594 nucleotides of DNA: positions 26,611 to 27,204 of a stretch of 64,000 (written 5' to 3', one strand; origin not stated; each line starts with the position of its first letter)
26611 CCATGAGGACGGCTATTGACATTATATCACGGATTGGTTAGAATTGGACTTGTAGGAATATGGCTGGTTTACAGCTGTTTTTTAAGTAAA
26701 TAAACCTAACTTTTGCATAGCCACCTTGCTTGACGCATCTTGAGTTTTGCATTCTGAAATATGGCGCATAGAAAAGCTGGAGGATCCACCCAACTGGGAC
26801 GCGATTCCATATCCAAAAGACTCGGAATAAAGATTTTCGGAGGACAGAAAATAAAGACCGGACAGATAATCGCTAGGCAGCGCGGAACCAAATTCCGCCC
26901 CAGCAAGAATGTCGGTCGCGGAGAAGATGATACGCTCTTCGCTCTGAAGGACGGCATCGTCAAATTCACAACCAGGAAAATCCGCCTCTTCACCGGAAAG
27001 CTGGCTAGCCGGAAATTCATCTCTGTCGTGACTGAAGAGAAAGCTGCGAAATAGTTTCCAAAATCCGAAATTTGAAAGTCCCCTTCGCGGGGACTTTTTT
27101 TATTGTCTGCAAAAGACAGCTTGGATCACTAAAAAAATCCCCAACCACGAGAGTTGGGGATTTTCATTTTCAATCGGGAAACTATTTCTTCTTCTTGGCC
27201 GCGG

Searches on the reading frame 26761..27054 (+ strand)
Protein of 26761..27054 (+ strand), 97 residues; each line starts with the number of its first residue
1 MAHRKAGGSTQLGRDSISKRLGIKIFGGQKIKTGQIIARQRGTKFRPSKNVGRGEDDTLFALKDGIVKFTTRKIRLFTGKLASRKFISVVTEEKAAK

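Call 3: search_protein_families(library=pfam, proteins=[window:26761-27054:+], max_evalue=0.01)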
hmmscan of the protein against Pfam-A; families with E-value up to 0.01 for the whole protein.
window:26761-27054:+ (97 aa): 1 family
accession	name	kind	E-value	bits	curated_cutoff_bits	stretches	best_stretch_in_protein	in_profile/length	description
PF01016.24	Ribosomal_L27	-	1.4e-32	111.9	20.5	1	2-75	1-74/79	Ribosomal L27 protein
